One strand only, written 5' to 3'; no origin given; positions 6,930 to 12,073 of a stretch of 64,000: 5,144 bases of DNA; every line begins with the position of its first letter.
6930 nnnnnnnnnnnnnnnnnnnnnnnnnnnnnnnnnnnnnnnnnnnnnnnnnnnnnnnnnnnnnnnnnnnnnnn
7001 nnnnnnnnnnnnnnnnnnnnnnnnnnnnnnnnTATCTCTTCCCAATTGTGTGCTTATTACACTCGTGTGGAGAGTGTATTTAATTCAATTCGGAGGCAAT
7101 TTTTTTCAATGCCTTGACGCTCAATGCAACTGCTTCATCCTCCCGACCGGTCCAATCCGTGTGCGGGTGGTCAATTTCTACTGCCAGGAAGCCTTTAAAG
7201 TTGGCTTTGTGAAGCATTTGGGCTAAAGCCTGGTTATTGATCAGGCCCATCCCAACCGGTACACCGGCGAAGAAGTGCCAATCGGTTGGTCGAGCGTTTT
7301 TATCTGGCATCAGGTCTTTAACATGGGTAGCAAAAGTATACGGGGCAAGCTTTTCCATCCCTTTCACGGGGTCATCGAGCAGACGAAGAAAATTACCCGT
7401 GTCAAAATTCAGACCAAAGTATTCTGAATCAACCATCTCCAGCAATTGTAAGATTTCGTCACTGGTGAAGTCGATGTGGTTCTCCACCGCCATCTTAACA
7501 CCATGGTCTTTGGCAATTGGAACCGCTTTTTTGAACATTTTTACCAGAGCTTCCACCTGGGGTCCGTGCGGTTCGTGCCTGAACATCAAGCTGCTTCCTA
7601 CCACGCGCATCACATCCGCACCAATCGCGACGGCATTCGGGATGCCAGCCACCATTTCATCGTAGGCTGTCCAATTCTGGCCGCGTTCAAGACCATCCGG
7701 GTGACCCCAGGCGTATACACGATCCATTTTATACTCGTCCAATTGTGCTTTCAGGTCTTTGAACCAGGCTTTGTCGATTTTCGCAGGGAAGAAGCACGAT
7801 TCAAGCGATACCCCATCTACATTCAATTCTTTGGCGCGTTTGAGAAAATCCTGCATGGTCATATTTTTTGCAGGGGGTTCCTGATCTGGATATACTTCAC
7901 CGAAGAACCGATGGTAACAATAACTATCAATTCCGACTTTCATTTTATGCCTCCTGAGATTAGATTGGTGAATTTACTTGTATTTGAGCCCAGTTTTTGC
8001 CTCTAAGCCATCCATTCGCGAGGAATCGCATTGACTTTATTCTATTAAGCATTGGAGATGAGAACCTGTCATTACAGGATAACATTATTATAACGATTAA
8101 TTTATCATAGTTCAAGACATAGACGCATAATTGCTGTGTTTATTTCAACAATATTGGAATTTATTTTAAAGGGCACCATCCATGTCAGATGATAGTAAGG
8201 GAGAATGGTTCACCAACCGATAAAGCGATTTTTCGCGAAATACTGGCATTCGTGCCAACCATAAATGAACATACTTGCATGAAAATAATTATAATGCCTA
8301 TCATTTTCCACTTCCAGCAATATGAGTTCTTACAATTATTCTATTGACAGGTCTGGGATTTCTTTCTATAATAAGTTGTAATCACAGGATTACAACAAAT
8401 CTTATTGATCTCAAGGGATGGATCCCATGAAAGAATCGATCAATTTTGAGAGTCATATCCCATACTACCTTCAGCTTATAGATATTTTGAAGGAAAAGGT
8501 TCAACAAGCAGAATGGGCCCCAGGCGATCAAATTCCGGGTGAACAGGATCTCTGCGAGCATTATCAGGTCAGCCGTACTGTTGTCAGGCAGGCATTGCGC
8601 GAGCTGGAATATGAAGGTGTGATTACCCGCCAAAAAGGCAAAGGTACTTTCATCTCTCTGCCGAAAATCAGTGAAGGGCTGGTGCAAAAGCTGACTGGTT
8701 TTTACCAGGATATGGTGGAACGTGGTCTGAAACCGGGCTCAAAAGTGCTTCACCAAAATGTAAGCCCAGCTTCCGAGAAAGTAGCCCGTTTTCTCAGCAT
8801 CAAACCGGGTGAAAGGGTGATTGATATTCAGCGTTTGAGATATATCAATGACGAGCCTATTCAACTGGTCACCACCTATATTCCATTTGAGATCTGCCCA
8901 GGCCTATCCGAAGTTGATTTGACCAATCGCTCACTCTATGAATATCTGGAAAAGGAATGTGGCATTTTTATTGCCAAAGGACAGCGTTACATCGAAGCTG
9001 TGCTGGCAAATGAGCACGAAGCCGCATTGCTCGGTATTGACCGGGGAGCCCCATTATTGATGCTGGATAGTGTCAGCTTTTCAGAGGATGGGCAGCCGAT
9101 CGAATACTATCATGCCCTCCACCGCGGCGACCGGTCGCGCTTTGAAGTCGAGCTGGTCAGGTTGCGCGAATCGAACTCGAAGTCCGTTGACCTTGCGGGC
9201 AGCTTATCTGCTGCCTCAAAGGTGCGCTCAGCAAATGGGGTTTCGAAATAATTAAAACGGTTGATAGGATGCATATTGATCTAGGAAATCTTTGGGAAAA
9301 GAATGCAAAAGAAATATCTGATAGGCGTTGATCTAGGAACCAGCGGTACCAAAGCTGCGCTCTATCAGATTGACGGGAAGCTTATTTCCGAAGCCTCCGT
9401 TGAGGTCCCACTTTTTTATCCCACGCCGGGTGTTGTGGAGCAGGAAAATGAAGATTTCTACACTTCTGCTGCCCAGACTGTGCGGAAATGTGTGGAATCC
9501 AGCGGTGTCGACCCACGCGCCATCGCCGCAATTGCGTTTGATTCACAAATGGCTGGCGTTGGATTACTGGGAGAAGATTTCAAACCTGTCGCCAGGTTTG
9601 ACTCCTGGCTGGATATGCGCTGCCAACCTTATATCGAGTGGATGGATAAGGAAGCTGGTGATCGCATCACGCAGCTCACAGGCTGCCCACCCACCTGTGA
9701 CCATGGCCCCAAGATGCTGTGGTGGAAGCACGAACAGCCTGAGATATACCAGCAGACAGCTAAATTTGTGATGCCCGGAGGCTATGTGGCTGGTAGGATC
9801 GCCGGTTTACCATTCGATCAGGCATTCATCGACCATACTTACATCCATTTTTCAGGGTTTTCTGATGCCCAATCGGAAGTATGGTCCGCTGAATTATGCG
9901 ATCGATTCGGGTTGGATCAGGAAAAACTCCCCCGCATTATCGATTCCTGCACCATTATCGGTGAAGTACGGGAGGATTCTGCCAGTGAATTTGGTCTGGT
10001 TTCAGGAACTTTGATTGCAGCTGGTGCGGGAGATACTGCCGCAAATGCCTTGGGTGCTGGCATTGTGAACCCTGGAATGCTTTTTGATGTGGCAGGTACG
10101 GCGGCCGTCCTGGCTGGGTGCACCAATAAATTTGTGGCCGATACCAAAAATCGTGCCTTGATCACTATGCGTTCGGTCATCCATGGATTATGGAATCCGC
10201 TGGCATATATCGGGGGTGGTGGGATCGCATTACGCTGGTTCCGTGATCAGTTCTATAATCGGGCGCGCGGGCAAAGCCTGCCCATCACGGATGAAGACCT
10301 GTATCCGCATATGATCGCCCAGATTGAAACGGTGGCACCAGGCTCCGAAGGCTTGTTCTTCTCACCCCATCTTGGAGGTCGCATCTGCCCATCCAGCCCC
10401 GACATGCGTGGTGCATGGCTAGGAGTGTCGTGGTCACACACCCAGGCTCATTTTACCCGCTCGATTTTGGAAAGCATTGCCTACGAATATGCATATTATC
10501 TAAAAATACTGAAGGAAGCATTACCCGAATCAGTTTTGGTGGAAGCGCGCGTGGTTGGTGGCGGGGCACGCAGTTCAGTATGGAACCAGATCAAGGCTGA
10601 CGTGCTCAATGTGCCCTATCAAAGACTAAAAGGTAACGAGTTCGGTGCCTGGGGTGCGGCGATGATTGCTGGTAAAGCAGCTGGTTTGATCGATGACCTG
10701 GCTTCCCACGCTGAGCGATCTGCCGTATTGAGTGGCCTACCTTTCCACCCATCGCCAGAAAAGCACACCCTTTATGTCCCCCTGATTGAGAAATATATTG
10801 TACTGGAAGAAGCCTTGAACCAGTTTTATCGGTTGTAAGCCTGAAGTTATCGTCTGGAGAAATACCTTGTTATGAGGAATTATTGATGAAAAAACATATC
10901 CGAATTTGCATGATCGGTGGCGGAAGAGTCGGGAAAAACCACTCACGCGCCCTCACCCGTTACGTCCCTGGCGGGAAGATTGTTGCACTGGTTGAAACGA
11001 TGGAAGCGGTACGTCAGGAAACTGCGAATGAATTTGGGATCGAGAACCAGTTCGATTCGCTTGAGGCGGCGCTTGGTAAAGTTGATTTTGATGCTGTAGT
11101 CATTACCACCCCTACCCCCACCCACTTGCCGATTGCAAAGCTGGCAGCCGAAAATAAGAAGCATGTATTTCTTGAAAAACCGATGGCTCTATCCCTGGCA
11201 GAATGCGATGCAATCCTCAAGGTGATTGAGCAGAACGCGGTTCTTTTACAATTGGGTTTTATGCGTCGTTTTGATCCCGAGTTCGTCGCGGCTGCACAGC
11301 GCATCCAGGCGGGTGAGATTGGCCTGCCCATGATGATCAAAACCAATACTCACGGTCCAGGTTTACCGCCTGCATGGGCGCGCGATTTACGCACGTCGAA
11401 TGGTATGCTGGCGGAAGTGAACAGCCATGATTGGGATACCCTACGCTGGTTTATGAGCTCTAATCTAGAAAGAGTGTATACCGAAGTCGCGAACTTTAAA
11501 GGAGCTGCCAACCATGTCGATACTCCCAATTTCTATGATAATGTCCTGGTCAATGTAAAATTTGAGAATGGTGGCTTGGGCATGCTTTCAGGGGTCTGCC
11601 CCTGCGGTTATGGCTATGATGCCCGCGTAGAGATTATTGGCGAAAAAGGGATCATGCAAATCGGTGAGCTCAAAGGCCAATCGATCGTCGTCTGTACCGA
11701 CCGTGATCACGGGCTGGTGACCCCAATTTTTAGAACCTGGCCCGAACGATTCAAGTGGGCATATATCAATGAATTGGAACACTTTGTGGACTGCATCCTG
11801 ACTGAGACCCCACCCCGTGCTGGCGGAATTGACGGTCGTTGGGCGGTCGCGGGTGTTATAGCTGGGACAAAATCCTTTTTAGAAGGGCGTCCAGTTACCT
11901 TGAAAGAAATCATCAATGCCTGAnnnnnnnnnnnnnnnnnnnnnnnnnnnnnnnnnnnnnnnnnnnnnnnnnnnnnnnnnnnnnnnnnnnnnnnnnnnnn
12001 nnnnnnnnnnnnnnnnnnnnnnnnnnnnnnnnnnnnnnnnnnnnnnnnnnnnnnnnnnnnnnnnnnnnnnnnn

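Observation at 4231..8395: A shared operator-like motif sits just downstream of three near-consensus promoters in the sugar island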

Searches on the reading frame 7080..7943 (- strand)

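Call 4: search_protein_families(library=pfam, proteins=[window:7080-7943:-])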
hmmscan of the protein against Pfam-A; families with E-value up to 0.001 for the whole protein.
window:7080-7943:- (287 aa): 1 family
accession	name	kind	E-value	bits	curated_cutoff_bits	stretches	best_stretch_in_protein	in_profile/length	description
PF01261.30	AP_endonuc_2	-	4.5e-29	102.3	31.1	1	35-279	2-246/249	Xylose isomerase-like TIM barrel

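Call 39: search_protein_families(library=ncbifam, proteins=[window:7080-7943:-], max_evalue=0.00001)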
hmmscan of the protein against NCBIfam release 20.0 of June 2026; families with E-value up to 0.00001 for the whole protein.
window:7080-7943:- (287 aa): 4 families
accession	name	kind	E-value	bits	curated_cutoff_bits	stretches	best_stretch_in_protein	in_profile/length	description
TIGR04379.1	myo_inos_iolE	equivalog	3.5e-09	36.6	290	1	126-257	124-266/290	myo-inosose-2 dehydratase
NF009689.0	PRK13210.1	subfamily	2.3e-08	33.6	200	1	92-259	92-258/286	L-ribulose-5-phosphate 3-epimerase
NF009688.0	PRK13209.1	subfamily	4.9e-08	32.3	317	1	98-257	102-254/286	L-ribulose-5-phosphate 3-epimerase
TIGR00542.1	hxl6Piso_put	equivalog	3.3e-06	26.6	272.15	1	103-277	102-263/279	L-ribulose-5-phosphate 3-epimerase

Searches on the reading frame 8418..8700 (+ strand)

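Call 53: search_solved_structures(query=window:8418-8700:+, max_evalue=1e-8, show_alignments=1)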
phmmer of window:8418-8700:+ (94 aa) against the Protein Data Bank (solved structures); distinct sequences matched with E-value up to 1e-8: 6.
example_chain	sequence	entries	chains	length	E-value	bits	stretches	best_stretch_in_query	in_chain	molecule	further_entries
4u0v_A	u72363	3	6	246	6.9e-16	61.6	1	7-90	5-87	HTH-type transcriptional repressor YvoA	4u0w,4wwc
2wv0_A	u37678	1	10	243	8.8e-16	61.3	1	7-90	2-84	HTH-TYPE TRANSCRIPTIONAL REPRESSOR YVOA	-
4u0y_A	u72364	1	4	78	5.8e-14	55.4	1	7-80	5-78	HTH-type transcriptional repressor YvoA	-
9i0v_A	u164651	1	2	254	1.4e-11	47.8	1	14-88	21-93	HTH-type transcriptional repressor DasR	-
4zs8_A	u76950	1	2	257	1.4e-11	47.8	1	14-88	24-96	HTH-type transcriptional repressor DasR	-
8pqm_A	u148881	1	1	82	2e-09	40.9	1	17-79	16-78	FadR family transcriptional regulator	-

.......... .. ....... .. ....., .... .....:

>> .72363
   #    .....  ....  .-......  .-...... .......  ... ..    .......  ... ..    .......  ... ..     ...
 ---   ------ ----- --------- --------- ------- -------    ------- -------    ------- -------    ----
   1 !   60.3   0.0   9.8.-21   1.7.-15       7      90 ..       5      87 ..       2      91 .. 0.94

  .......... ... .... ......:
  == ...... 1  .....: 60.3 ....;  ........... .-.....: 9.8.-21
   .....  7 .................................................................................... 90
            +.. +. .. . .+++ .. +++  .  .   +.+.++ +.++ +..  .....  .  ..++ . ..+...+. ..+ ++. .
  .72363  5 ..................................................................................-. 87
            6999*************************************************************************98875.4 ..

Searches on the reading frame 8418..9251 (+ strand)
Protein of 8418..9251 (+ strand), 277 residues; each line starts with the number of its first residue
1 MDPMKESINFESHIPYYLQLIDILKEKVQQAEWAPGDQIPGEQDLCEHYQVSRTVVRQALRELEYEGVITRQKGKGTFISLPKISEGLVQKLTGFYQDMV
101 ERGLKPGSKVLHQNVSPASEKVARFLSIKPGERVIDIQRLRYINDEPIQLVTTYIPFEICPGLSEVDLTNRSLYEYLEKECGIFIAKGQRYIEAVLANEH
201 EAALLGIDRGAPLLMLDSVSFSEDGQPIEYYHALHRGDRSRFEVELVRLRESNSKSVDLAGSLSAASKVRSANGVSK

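Call 4: search_protein_families(library=pfam, proteins=[window:8418-9251:+])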
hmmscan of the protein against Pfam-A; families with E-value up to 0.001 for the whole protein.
window:8418-9251:+ (277 aa): 4 families
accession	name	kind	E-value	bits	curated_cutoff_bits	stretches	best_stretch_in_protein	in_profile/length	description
PF07702.18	UTRA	-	4.6e-47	159.8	23.8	1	101-239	1-139/141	UTRA domain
PF00392.27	GntR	-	4.9e-20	71.4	27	1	17-79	2-64/64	Bacterial regulatory proteins, gntR family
PF14502.12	HTH_41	-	2.4e-05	24.1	25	1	36-78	3-47/48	Helix-turn-helix domain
PF08220.18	HTH_DeoR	-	0.00037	20.6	21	1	43-74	18-49/57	DeoR-like helix-turn-helix domain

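Call 24: find_related_loci(query=window:8418-9251:+, collection=genome_contigs, flank=6000)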
Query window:8418-9251:+ (277 aa) in genome_contigs; peptide patterns used: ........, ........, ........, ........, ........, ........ (x = any residue, [..] = any of these).
387 stretches matched a pattern; 192 encode a relative of the query (tblastn E <= 1e-3); the best 80 are kept; 80 distinct loci.
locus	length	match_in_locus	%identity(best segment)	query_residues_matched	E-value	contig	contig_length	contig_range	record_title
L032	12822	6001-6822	92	1-274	1e-172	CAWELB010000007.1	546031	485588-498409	MAG: uncultured Chloroflexia bacterium isolate MFD05942.bin.1.323 genome assembly, contig: contig_39868, whole genome sh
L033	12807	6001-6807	82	4-277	6e-156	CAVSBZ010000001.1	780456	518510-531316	MAG: uncultured Chloroflexia bacterium isolate MFD02979.bin.1.145 genome assembly, contig: contig_108887, whole genome s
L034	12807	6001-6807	81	4-277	3e-154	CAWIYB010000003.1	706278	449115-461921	MAG: uncultured Chloroflexia bacterium isolate MFD05942.bin.1.129 genome assembly, contig: contig_3033, whole genome sho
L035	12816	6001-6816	78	1-277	8e-150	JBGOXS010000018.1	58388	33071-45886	MAG: Anaerolineae bacterium isolate OBJ_0618_130150_61 k141_7699351_length_58388_cov_17.0638, whole genome shotgun seque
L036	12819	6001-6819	80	4-276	1e-149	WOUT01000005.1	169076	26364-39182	MAG: Chloroflexi bacterium isolate X2_MetaBAT.11 scaffold_106, whole genome shotgun sequence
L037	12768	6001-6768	85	1-256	2e-149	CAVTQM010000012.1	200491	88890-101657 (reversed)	MAG: uncultured Chloroflexia bacterium isolate MFD00709.bin.2.142 genome assembly, contig: contig_112219, whole genome s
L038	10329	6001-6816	79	1-277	2e-149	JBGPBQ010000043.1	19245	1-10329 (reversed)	MAG: Anaerolineae bacterium isolate OBJ_0618_130150_101 k141_1628733_length_19245_cov_79.8363, whole genome shotgun sequ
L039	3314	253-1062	79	1-277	1e-155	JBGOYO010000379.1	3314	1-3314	MAG: Anaerolineae bacterium isolate OBJ_0618_130150_41 k141_3311857_length_3314_cov_21.4283, whole genome shotgun sequen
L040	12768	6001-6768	84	1-256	5e-149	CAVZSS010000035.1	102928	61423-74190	MAG: uncultured Chloroflexia bacterium isolate MFD00709.bin.3.105 genome assembly, contig: contig_91380, whole genome sh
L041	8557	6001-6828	77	1-276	7e-145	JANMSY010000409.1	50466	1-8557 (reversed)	MAG: Anaerolineales bacterium isolate SOY_29_metabat_307 SOY_29_k141_334451, whole genome shotgun sequence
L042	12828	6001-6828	76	2-277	2e-144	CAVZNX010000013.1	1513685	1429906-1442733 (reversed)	MAG: uncultured Chloroflexia bacterium isolate MFD02979.bin.2.70 genome assembly, contig: contig_20297, whole genome sho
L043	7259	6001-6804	77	4-271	6e-142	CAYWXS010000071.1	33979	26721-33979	MAG TPA_asm: uncultured Anaerolinea sp. isolate SRP284006_co1_157 genome assembly, contig: NODE_1879_length_33979_cov_9.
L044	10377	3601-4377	80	2-260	3e-140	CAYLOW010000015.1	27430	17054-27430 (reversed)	MAG TPA_asm: uncultured Anaerolinea sp. isolate SRP272421_co2_256 genome assembly, contig: NODE_4238_length_27430_cov_10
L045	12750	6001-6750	80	4-253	2e-138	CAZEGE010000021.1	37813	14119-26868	MAG TPA_asm: uncultured Anaerolinea sp. isolate ERP124720_co1_123 genome assembly, contig: NODE_1495_length_37813_cov_34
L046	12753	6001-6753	80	4-254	1e-138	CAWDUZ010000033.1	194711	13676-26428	MAG: uncultured Chloroflexia bacterium isolate MFD05442.bin.2.100 genome assembly, contig: contig_9592, whole genome sho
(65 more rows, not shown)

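Call 39: search_protein_families(library=ncbifam, proteins=[window:8418-9251:+], max_evalue=0.00001)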
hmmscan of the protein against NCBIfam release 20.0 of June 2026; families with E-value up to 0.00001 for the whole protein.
window:8418-9251:+ (277 aa): 22 families
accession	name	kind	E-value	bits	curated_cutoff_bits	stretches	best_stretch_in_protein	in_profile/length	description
NF008491.0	PRK11402.1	subfamily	1.3e-44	152.5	269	1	8-244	4-238/243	GntR family transcriptional regulator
TIGR02325.1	C_P_lyase_phnF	equivalog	9e-43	146.5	156.8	1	12-245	5-237/238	phosphonate metabolism transcriptional regulator PhnF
NF041547.1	GntR_LSA1692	equivalog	1.1e-41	143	275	1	17-248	3-232/233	GntR family transcriptional regulator, LSA1692 subfamily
TIGR02018.2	his_ut_repres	equivalog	1.4e-41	142.3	220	1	22-244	6-224/226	histidine utilization transcriptional repressor HutC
NF052441.1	TransRegRv0792c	equivalog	4.6e-36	124.4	400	1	14-251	15-251/260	Rv0792c family HTH-type transcriptional regulator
NF007292.0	PRK09764.1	equivalog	5.3e-36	124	281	1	12-243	2-231/240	GntR family transcriptional regulator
TIGR03337.1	phnR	equivalog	6.3e-36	124.2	296.75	1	16-244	2-228/231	phosphonate utilization transcriptional regulator PhnR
TIGR02404.1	trehalos_R_Bsub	equivalog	1.6e-33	116.3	211.95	1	23-242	8-227/233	trehalose operon repressor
NF007486.0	PRK10079.1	equivalog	4.8e-30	105.1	363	1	17-245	14-240/241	phosphonate metabolism transcriptional regulator PhnF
NF011575.0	PRK14999.1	equivalog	1.7e-24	86.4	424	1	12-242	9-235/241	histidine utilization repressor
NF052282.1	PLP_TF_PdxR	equivalog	3.8e-13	49.3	320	1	15-80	1-66/448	MocR-like pyridoxine biosynthesis transcription factor PdxR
NF052290.2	MocR_like_YczR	exception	1.4e-11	43.8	487.4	1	14-127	18-134/458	MocR-like transcription factor YczR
NF007741.0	PRK10421.1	equivalog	1.3e-09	37.8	311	1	20-81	12-73/262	transcriptional regulator LldR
NF008571.0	PRK11523.1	equivalog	1.5e-09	37.7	396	1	16-79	9-72/258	transcriptional regulator ExuR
NF003011.0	PRK03837.1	subfamily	2.3e-09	37.2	260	1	22-101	20-98/241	transcriptional regulator NanR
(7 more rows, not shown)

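Call 40: search_solved_structures(query=window:8418-9251:+, max_evalue=0.00001)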
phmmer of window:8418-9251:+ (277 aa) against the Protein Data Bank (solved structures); distinct sequences matched with E-value up to 0.00001: 31.
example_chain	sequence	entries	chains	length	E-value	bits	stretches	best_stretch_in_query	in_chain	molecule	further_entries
4u0v_A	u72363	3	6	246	1.3e-44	155.8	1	7-244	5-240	HTH-type transcriptional repressor YvoA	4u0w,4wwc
2wv0_A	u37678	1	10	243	1.6e-44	155.5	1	7-244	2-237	HTH-TYPE TRANSCRIPTIONAL REPRESSOR YVOA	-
9i0v_A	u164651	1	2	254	8.5e-43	149.9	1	14-248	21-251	HTH-type transcriptional repressor DasR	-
4zs8_A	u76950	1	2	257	8.8e-43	149.8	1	14-248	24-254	HTH-type transcriptional repressor DasR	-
2ra5_A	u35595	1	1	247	2e-29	106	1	7-247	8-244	Putative transcriptional regulator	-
4zsi_A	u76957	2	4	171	2.3e-26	96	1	83-248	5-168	HTH-type transcriptional repressor DasR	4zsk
4zsb_A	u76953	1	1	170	4.3e-26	95.1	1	91-248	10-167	HTH-type transcriptional repressor DasR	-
3f8m_A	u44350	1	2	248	5.3e-26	94.8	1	35-244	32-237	GntR-family protein transcriptional regulator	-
3bwg_A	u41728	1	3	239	1.8e-21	80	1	17-245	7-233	Uncharacterized HTH-type transcriptional regulator yydK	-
2ikk_A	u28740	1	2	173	5.7e-16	61.9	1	95-235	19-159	Hypothetical transcriptional regulator yurK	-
3hfi_A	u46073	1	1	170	1.4e-15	60.7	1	92-241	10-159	Putative regulator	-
3ddv_A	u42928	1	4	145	3.3e-14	56.2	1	106-245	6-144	Transcriptional regulator (GntR family)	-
3f8l_A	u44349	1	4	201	3.8e-14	55.9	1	94-244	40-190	HTH-type transcriptional repressor phnF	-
2p19_A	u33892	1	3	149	2.1e-13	53.5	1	103-247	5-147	Transcriptional regulator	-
4u0y_A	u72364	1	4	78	4.8e-13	52.3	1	7-80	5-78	HTH-type transcriptional repressor YvoA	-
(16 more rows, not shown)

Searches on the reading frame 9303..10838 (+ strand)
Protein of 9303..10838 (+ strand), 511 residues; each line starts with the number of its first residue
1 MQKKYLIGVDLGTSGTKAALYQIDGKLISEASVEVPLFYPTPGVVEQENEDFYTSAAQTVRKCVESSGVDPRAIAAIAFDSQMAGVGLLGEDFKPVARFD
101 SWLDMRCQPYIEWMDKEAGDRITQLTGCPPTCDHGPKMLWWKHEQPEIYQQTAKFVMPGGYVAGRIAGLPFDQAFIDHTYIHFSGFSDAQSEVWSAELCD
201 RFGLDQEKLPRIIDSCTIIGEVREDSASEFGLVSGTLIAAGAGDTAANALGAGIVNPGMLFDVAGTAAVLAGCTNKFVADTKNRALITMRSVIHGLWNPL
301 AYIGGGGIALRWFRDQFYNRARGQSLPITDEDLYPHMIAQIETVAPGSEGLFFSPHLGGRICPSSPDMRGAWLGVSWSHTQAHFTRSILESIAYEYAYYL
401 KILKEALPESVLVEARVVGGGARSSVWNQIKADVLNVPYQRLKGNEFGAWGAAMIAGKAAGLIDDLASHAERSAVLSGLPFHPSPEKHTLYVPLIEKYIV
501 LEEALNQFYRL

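Call 4: search_protein_families(library=pfam, proteins=[window:9303-10838:+])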
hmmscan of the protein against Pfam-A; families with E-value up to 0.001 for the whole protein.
window:9303-10838:+ (511 aa): 2 families
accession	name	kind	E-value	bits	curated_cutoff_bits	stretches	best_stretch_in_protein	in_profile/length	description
PF00370.27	FGGY_N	-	4.9e-42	144.6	28.8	1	5-251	1-245/245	FGGY family of carbohydrate kinases, N-terminal domain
PF02782.22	FGGY_C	-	7e-23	81.9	27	1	307-460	48-198/198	FGGY family of carbohydrate kinases, C-terminal domain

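Call 39: search_protein_families(library=ncbifam, proteins=[window:9303-10838:+], max_evalue=0.00001)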
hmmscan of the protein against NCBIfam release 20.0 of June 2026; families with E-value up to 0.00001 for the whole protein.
window:9303-10838:+ (511 aa): 12 families
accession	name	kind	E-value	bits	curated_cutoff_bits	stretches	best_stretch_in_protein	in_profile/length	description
TIGR01312.1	XylB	equivalog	2.9e-80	270.1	380.25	1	7-500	1-478/481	xylulokinase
TIGR01314.1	gntK_FGGY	equivalog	2e-67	227.8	648.55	1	5-509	1-497/505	gluconokinase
NF008187.0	PRK10939.1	equivalog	2.6e-41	141.8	528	1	2-499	2-497/521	autoinducer-2 kinase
NF011601.0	PRK15027.1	equivalog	5e-40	137.3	912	1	7-466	3-442/484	xylulokinase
TIGR01311.1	glycerol_kin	equivalog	1.2e-39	136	590.35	1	4-474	1-464/496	glycerol kinase GlpK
NF000756.0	PRK00047.1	subfamily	1.2e-35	122.8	498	1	1-471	2-463/502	glycerol kinase GlpK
NF003154.0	PRK04123.1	equivalog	3e-31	108.7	428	2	136-504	162-536/554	ribulokinase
TIGR02628.1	fuculo_kin_coli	equivalog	2.5e-30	105.9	470.9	1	137-468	136-450/465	L-fuculokinase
TIGR01315.1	5C_CHO_kinase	subfamily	6.4e-27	94.4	408.7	1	6-299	2-307/541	FGGY family pentulose kinase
TIGR01234.1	L-ribulokinase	equivalog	2.3e-21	76.2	583.25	1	4-507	1-532/536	ribulokinase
TIGR02627.1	rhamnulo_kin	equivalog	3.1e-08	32.6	527.95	0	379-437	356-413/454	rhamnulokinase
NF007925.0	PRK10640.1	equivalog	3.9e-08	32.2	639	0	379-438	362-420/489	rhamnulokinase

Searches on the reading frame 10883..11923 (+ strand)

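Call 4: search_protein_families(library=pfam, proteins=[window:10883-11923:+])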
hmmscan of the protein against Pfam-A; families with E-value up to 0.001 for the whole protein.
window:10883-11923:+ (346 aa): 3 families
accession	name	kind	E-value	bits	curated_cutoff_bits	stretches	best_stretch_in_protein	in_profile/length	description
PF01408.29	GFO_IDH_MocA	-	6.6e-26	91.8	24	1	6-126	1-120/120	Oxidoreductase family, NAD-binding Rossmann fold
PF02894.22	GFO_IDH_MocA_C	-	4e-19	69.7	22.9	1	139-340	2-218/218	Oxidoreductase family, C-terminal alpha/beta domain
PF22725.1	GFO_IDH_MocA_C3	-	1e-18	67.9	27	1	134-258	1-123/124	GFO/IDH/MocA C-terminal domain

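Call 39: search_protein_families(library=ncbifam, proteins=[window:10883-11923:+], max_evalue=0.00001)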
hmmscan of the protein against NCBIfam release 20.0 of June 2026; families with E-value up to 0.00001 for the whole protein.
window:10883-11923:+ (346 aa): 9 families
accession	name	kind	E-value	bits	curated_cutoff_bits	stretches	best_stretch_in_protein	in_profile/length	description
TIGR04380.1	myo_inos_iolG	equivalog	2.1e-77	260.2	355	1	6-338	2-329/330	inositol 2-dehydrogenase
NF052679.1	InsChiInosDhIolG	equivalog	3.1e-44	151.4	540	1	6-311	3-297/343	bifunctional inositol 2-dehydrogenase/D-chiro-inositol 1-dehydrogenase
NF040723.1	UDP-GlcNAcDh_Arch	equivalog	3.7e-30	105.5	450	1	6-331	1-300/302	UDP-N-acetylglucosamine 3-dehydrogenase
NF052479.1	LevoglcsnDh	equivalog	1.1e-18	67.1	650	1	4-204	2-214/386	levoglucosan dehydrogenase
NF058561.1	BT_2158_fam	equivalog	7.4e-16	57.8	750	1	6-186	36-210/487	glycoside 3-dehydrogenase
NF041392.1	XylDh_Gfo6_Halo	equivalog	3.4e-15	55.7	350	1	4-159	15-173/350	D-xylose 1-dehydrogenase Gfo6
NF008607.0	PRK11579.1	subfamily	1.7e-13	50.3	330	1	2-152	1-148/346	oxidoreductase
NF007574.0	PRK10206.1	equivalog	4.3e-08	32.6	352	1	46-150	43-147/345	oxidoreductase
NF058563.1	BT_2159_fam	equivalog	3.7e-07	29.5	650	1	6-259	1-249/350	disaccharide 3-dehydrogenase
